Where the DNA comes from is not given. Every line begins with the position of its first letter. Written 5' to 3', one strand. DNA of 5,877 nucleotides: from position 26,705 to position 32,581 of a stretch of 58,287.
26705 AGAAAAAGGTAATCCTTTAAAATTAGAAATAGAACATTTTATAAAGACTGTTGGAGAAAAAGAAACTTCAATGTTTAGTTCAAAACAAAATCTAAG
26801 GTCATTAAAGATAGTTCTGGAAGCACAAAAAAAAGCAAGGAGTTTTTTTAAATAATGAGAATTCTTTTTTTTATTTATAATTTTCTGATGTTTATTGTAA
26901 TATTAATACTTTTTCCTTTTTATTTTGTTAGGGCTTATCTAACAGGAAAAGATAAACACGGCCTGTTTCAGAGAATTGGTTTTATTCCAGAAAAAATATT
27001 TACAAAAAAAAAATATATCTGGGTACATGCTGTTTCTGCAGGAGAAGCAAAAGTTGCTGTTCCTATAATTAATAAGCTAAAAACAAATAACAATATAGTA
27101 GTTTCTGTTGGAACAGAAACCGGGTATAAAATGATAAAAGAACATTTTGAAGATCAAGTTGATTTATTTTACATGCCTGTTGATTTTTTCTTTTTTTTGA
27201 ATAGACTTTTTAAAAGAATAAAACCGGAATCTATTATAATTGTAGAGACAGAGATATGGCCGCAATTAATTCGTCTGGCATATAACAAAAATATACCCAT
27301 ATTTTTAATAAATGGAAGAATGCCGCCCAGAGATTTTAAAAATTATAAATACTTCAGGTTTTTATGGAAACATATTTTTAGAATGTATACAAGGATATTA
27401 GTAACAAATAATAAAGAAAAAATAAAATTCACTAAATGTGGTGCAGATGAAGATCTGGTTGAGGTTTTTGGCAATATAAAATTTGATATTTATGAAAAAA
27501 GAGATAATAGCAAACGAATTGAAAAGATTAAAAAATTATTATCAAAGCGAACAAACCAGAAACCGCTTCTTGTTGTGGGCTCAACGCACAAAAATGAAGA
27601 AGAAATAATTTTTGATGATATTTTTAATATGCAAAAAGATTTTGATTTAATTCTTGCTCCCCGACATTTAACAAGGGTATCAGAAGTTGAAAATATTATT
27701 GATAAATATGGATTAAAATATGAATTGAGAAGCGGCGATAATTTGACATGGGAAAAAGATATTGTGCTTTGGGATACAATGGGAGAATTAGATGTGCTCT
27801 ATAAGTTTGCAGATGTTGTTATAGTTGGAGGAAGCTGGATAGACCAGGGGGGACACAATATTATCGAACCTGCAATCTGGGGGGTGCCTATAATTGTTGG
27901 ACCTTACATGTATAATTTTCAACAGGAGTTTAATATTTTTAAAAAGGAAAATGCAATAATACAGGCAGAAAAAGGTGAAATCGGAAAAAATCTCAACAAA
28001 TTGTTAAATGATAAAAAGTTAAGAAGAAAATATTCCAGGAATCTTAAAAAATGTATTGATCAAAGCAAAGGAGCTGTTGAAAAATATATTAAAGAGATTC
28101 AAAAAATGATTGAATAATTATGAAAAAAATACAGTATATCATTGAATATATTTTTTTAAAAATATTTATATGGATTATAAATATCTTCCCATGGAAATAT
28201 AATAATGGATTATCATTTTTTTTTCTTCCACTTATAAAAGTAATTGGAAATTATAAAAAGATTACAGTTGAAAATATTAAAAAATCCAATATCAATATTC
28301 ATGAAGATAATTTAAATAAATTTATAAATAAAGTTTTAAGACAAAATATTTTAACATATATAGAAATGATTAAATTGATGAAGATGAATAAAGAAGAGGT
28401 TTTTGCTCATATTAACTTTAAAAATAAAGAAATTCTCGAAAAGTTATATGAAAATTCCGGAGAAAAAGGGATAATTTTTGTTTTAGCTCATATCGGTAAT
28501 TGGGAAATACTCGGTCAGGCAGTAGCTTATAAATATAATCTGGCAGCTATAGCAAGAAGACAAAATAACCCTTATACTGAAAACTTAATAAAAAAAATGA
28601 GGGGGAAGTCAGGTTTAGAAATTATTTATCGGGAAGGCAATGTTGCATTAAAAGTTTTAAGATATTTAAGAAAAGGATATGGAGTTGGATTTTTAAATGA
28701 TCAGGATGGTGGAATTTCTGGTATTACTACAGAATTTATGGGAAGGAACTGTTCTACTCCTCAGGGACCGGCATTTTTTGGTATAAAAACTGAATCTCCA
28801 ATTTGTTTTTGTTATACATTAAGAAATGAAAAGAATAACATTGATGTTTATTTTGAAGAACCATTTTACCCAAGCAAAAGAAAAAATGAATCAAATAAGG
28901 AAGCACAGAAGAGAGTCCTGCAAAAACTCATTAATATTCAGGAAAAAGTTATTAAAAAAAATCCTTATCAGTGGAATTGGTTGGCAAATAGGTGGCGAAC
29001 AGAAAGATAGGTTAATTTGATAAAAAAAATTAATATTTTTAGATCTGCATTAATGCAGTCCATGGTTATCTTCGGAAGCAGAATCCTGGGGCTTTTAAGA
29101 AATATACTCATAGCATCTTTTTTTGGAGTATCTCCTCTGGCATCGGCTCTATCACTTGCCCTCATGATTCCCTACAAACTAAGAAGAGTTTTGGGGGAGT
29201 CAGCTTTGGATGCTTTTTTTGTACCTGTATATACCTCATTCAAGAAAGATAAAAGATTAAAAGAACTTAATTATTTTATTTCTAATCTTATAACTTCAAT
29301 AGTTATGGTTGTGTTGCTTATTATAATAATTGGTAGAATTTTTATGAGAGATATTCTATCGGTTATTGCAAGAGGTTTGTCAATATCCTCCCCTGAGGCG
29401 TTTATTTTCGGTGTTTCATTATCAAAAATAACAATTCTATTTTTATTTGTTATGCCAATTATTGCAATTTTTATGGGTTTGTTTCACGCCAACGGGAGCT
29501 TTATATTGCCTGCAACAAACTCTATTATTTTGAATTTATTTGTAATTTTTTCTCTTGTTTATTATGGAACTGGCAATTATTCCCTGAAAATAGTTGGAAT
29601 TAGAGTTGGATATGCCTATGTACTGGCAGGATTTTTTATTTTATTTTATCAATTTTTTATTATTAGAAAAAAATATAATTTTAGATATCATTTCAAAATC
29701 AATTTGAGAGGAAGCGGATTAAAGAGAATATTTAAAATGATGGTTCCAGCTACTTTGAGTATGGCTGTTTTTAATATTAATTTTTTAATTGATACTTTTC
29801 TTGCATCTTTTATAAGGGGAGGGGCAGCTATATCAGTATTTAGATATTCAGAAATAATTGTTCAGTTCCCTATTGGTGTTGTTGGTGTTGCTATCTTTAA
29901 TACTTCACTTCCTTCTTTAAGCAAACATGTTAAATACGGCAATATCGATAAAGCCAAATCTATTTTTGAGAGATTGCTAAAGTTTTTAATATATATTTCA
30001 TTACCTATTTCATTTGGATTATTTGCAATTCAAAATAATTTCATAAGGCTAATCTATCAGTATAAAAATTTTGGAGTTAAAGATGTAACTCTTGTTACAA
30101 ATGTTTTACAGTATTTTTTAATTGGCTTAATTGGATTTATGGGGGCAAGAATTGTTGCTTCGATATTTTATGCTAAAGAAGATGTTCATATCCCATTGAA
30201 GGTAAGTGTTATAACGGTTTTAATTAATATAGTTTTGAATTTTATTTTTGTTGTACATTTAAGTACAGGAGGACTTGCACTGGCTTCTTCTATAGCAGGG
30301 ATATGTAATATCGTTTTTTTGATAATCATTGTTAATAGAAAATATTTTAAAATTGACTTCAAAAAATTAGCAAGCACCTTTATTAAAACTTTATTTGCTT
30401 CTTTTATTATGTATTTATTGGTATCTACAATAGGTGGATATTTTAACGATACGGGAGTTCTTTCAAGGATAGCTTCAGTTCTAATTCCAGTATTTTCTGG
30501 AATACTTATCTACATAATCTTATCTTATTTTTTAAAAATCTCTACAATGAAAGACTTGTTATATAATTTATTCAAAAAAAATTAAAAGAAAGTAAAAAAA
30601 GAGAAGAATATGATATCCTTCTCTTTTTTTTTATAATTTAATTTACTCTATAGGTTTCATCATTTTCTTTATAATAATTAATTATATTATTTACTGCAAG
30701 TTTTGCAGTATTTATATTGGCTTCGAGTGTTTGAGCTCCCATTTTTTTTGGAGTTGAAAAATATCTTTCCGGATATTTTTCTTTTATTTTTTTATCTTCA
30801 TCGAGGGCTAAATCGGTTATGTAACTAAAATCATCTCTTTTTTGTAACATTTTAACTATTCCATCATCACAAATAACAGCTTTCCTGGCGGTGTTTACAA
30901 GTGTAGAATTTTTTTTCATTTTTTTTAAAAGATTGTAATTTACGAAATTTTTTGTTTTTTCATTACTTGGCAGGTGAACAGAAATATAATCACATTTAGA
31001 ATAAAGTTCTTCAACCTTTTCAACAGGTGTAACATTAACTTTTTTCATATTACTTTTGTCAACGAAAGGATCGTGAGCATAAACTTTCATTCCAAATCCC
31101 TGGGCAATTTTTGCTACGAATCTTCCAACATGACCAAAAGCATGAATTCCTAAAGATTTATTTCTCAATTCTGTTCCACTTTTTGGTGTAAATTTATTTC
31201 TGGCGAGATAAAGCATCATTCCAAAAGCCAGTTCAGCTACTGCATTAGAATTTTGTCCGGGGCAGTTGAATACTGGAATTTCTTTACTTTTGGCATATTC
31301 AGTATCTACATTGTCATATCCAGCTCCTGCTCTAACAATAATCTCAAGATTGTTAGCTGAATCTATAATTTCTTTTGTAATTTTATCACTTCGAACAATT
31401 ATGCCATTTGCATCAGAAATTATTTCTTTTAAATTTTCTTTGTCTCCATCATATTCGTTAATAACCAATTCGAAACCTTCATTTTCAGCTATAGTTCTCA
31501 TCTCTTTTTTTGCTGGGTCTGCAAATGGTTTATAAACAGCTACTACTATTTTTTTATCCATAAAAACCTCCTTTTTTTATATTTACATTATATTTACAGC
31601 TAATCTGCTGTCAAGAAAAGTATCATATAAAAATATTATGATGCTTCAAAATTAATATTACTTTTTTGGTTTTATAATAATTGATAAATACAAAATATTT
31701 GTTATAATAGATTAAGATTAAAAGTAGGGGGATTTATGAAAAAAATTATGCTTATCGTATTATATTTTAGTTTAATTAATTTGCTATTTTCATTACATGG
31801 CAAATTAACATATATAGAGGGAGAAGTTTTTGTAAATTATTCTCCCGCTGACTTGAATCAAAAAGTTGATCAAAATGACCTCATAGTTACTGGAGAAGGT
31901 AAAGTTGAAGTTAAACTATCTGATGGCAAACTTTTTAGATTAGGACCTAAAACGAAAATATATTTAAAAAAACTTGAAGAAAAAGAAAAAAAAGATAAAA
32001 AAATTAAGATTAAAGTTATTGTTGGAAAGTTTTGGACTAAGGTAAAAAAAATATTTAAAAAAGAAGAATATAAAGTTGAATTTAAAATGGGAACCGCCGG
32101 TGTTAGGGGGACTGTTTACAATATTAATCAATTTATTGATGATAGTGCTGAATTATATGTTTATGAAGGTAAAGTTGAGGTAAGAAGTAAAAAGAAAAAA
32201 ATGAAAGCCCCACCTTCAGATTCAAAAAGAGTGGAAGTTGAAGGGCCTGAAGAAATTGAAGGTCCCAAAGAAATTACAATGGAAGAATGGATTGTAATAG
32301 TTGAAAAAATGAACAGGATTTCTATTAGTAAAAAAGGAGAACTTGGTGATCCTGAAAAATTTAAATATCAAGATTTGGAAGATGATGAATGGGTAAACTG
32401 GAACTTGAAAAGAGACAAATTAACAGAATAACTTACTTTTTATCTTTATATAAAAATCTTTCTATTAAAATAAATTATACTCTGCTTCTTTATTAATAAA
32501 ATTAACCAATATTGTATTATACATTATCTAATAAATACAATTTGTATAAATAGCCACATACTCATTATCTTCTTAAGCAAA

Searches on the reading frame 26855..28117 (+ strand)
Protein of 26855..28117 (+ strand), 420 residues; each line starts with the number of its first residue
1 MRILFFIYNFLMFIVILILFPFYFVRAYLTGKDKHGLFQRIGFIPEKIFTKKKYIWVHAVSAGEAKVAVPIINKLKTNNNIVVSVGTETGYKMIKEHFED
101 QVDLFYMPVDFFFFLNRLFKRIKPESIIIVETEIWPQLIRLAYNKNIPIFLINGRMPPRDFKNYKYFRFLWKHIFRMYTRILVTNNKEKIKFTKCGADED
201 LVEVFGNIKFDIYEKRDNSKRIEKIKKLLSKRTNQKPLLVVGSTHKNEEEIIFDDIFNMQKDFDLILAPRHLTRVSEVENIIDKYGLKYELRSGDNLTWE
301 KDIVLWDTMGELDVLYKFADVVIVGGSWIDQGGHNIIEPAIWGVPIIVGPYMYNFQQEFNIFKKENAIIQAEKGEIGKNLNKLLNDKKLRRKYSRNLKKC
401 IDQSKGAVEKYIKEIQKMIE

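Call 22: search_protein_families(library=pfam, proteins=[window:26855-28117:+], max_evalue=0.00001)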
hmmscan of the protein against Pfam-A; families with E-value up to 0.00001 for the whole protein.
window:26855-28117:+ (420 aa): 2 families
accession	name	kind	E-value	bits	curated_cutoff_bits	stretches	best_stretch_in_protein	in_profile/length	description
PF04413.22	Glycos_transf_N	-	1.2e-52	178.5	23.9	1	36-212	2-179/179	3-Deoxy-D-manno-octulosonic-acid transferase (kdotransferase)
PF00534.26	Glycos_transf_1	-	2.4e-07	30.9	26.4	1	307-399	80-171/172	Glycosyl transferases group 1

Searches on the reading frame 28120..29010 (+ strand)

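Call 77: search_protein_families(library=pfam, proteins=[window:28120-29010:+], max_evalue=0.00001)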
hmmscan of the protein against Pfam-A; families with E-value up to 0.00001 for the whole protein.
window:28120-29010:+ (296 aa): 1 family
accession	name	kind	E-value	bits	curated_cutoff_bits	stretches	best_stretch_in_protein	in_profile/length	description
PF03279.18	Lip_A_acyltrans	-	1.9e-33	116.4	22.3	1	6-294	13-295/295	Bacterial lipid A biosynthesis acyltransferase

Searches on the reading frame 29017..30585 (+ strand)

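Call 77: search_protein_families(library=pfam, proteins=[window:29017-30585:+], max_evalue=0.00001)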
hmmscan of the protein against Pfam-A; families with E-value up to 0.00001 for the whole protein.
window:29017-30585:+ (522 aa): 2 families
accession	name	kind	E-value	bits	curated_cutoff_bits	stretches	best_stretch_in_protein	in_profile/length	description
PF03023.19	MurJ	-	4.4e-85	286.4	27.4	1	32-472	1-436/451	Lipid II flippase MurJ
PF01554.23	MatE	-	1.2e-07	32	24.9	1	244-410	1-161/161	MatE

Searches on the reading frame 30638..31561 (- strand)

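Call 77: search_protein_families(library=pfam, proteins=[window:30638-31561:-], max_evalue=0.00001)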
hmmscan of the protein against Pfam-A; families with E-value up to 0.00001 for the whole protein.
window:30638-31561:- (307 aa): 2 families
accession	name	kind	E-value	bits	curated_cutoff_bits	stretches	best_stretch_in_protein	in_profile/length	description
PF02826.25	2-Hacid_dh_C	-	4.6e-33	114.5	25.1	1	126-258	28-160/178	D-isomer specific 2-hydroxyacid dehydrogenase, NAD binding domain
PF00389.36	2-Hacid_dh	-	3.1e-30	105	24.6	1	15-307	5-134/134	D-isomer specific 2-hydroxyacid dehydrogenase, catalytic domain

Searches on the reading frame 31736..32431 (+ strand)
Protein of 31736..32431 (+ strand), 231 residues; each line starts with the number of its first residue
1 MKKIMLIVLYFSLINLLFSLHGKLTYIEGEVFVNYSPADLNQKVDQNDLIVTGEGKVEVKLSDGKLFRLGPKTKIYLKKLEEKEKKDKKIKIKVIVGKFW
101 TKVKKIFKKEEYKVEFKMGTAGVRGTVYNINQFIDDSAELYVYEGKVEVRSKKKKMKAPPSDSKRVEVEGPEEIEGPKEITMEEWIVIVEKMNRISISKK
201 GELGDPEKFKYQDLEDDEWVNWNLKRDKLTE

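Call 77: search_protein_families(library=pfam, proteins=[window:31736-32431:+], max_evalue=0.00001)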
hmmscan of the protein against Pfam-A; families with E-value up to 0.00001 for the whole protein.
window:31736-32431:+ (231 aa): 1 family
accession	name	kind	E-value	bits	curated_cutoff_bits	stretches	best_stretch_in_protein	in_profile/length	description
PF04773.18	FecR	-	1.4e-13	51.5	24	1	49-148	2-97/97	FecR protein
